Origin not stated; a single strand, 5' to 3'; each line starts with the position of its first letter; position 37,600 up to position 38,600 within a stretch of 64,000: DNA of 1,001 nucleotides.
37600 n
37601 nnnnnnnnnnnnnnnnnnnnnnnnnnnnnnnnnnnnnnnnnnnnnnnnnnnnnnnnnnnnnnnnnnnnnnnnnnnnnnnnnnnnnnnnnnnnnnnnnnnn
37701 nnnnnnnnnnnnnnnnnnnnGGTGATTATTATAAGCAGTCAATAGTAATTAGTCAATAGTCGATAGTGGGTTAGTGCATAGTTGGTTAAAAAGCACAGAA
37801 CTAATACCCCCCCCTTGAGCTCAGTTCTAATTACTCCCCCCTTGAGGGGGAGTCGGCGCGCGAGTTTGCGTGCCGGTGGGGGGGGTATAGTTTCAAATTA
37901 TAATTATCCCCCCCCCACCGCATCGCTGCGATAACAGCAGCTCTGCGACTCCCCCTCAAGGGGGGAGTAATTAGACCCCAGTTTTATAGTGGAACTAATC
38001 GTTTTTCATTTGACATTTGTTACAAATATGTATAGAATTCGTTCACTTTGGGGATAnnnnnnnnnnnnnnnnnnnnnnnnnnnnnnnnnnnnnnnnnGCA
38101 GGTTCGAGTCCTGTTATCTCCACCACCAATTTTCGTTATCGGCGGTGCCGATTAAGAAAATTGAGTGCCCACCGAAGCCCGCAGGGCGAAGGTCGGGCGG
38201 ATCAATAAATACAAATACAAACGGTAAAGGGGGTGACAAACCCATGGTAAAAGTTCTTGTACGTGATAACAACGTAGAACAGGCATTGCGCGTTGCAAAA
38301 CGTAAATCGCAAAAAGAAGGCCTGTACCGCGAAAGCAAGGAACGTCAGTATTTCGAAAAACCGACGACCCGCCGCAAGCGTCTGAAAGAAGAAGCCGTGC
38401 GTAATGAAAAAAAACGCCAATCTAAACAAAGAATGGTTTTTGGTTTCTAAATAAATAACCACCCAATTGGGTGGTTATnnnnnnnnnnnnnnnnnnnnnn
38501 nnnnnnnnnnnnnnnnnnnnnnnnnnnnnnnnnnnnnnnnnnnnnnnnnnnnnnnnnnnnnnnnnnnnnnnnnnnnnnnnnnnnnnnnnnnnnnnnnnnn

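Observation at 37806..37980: G/C-rich palindromic unit family: intergenic inverted pair that defines the element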

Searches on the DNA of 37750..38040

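Call 30: search_rna_families(source=window, start=37750, end=38040, threshold=evalue, max_evalue=10, show_alignments=2)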
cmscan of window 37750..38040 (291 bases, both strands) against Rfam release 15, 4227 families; matches with E-value up to 10: 19.
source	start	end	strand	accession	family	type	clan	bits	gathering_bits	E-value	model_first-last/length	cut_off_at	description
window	37836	37965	+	RF03891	mir-2545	Gene; miRNA;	-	27.8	94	0.0025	1-118/118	no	mir-2545 microRNA precursor family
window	37866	37928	+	RF03964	mir-H1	Gene; miRNA;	-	20.7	97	0.42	1-85/85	no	mir-H1 microRNA precursor family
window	37866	37928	-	RF03964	mir-H1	Gene; miRNA;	-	18.1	97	1.6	1-85/85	no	mir-H1 microRNA precursor family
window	37806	37889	+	RF02795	Pab91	Gene; snRNA; snoRNA; HACA-box;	-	17.1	71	1.1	1-57/57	no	Pab91 RNA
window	37875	37919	-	RF03425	mir-1292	Gene; miRNA;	-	16.9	90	2.8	1-66/66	no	mir-1292 microRNA precursor family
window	37874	37920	+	RF03594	mir-3817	Gene; miRNA;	-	16.2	90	1.7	22-68/89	no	mir-3817 microRNA precursor family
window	37873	37924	+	RF01798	g2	Gene;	-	15.9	70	3.2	1-67/67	no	G2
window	37856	37943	-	RF01897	mir-188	Gene; miRNA;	-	15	72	3.4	1-84/84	no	mir-188 microRNA precursor family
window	37872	37923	+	RF03725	mir-7094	Gene; miRNA;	-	14.9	90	2.1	1-60/60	no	mir-7094 microRNA precursor family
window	37831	37885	+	RF01762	whalefall-1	Gene; sRNA;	-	14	37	0.53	1-56/56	no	Whalefall-1 RNA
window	37875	37919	+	RF04049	MIR7127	Gene; miRNA;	-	14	100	5.8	1-132/132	no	MIR7127 microRNA precursor family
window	37797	37855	+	RF00624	P9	Gene;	-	13.9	43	1.5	1-74/74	no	Pseudomonas sRNA P9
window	37890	37968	-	RF01371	CRISPR-DR58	Gene; CRISPR;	-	13.8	38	7.3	1-37/37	no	CRISPR RNA direct repeat element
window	37906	37970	-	RF01762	whalefall-1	Gene; sRNA;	-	12.9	37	1.2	1-56/56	no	Whalefall-1 RNA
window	37835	37851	+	RF02977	THF-II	Cis-reg;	-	12.5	41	8.9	13-30/39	no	THF-II riboswitch (folE RNA)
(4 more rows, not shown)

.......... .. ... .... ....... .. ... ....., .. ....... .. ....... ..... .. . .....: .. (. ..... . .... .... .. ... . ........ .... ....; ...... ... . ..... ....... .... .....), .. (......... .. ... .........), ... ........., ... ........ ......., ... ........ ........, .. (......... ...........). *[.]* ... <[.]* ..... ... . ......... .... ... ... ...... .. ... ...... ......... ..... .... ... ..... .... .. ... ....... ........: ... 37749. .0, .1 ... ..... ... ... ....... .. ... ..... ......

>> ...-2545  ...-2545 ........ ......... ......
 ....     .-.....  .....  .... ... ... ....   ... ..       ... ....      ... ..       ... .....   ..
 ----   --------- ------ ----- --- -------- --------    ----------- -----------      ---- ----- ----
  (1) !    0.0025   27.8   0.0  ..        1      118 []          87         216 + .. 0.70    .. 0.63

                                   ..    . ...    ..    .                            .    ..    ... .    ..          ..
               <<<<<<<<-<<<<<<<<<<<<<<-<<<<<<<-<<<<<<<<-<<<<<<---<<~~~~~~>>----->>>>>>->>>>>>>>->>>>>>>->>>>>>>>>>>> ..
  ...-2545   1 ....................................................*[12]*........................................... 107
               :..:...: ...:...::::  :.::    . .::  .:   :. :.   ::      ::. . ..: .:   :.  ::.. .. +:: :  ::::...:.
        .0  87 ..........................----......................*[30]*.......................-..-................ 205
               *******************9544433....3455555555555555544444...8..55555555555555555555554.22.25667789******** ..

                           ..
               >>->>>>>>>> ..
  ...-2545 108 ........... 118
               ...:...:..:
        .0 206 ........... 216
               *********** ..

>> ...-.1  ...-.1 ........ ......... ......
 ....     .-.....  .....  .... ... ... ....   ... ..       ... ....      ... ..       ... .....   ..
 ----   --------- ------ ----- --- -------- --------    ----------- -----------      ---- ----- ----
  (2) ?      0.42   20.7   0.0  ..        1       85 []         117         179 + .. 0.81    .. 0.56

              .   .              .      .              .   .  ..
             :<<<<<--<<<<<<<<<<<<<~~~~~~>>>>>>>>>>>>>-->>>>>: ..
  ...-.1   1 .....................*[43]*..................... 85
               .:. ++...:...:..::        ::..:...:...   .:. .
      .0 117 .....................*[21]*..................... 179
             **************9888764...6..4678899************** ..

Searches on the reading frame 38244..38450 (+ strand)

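Call 91: search_protein_families(library=pfam, proteins=[window:38244-38450:+], max_evalue=0.001)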
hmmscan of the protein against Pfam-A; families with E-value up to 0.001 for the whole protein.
window:38244-38450:+ (68 aa): 1 family
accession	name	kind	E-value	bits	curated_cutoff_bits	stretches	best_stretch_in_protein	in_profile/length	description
PF01165.25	Ribosomal_S21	-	4.6e-16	58.7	27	1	4-54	2-53/55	Ribosomal protein S21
